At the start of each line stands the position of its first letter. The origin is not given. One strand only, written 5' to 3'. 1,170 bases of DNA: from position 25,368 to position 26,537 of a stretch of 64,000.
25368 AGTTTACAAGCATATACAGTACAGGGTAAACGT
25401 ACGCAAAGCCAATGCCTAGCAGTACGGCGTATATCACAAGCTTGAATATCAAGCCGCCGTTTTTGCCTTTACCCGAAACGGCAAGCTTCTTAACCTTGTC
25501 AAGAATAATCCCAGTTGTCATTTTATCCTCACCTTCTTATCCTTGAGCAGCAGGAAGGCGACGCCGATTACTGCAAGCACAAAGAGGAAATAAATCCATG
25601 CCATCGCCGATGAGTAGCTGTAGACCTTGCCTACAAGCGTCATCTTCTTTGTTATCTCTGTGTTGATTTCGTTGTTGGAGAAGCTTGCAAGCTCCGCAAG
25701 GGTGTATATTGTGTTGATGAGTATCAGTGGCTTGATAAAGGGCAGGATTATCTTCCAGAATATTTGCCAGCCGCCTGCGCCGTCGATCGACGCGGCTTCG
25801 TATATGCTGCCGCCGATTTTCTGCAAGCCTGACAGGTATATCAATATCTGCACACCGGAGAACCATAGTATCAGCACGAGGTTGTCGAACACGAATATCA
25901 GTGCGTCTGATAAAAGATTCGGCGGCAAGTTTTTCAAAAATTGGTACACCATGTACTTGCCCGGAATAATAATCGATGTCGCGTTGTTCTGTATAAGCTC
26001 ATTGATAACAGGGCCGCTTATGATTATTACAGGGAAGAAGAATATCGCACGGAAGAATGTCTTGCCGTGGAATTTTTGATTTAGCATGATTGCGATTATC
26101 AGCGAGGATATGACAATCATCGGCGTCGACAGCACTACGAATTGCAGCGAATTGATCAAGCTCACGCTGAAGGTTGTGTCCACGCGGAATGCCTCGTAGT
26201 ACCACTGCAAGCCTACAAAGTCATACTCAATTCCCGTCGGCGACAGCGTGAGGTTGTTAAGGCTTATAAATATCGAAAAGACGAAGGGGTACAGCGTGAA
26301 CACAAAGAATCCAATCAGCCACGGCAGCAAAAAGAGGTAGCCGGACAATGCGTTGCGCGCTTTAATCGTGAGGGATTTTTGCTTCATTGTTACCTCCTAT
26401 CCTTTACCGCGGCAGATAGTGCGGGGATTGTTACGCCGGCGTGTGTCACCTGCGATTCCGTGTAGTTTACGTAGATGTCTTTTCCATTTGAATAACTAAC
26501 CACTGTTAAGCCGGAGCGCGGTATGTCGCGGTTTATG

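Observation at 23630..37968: Double-ABC glycan import machine with NHL-TPR-Yip1 and DUF5696-like components, probably for beta-1,3-glucan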

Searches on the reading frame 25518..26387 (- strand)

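Call 3: search_protein_families(library=pfam, proteins=[window:25518-26387:-], max_evalue=0.01)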
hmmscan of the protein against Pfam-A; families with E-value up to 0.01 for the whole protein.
window:25518-26387:- (289 aa): 1 family
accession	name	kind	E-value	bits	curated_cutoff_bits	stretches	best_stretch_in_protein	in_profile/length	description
PF00528.27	BPD_transp_1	-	0.00042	20.5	26.4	1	82-235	24-123/184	Binding-protein-dependent transport system inner membrane component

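Call 5: search_protein_families(library=ncbifam, proteins=[window:25518-26387:-], max_evalue=0.01)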
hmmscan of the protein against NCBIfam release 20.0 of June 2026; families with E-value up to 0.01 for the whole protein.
window:25518-26387:- (289 aa): 12 families
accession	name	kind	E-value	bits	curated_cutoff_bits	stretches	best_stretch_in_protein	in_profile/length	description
NF007852.0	PRK10561.1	equivalog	2.9e-11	43.8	335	1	11-256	9-254/295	sn-glycerol-3-phosphate ABC transporter permease UgpA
NF040931.1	ABC_arch_GlcT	equivalog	9.5e-10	38.6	360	1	25-244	7-223/278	glucose ABC transporter permease GlcT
TIGR00969.1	3a0106s02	subfamily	1.3e-06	28.1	240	1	188-230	166-208/272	sulfate ABC transporter permease subunit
NF007047.0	PRK09500.1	equivalog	2.1e-06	27.5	326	1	25-225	12-188/257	spermidine/putrescine ABC transporter permease PotC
NF040932.1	ABC_arch_GlcU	equivalog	3.7e-05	23.5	340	1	33-274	21-244/272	glucose ABC transporter permease GlcU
NF011624.0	PRK15050.1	equivalog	9.5e-05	21.6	247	1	8-230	16-226/297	2-aminoethylphosphonate ABC transporter permease subunit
NF008232.0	PRK10999.1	equivalog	0.00028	19.7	392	1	77-223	287-434/520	maltose ABC transporter permease MalF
TIGR02140.1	permease_CysW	equivalog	0.00044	19.8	329.1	1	59-231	32-195/261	sulfate ABC transporter permease subunit CysW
NF043073.1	MMSYN1_0195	equivalog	0.0006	18.1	1250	1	185-231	147-193/1021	spermidine/putrescine ABC transporter permease/substrate-binding protein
NF006939.0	PRK09421.1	equivalog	0.00088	18.7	262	0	76-232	15-160/230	molybdate ABC transporter permease subunit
TIGR02141.1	modB_ABC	equivalog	0.0011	18.6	182.6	0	80-276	3-199/208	molybdate ABC transporter permease subunit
TIGR03255.1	PhnV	equivalog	0.0092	15.7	358.7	0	154-225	133-201/270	2-aminoethylphosphonate ABC transport system, membrane component PhnV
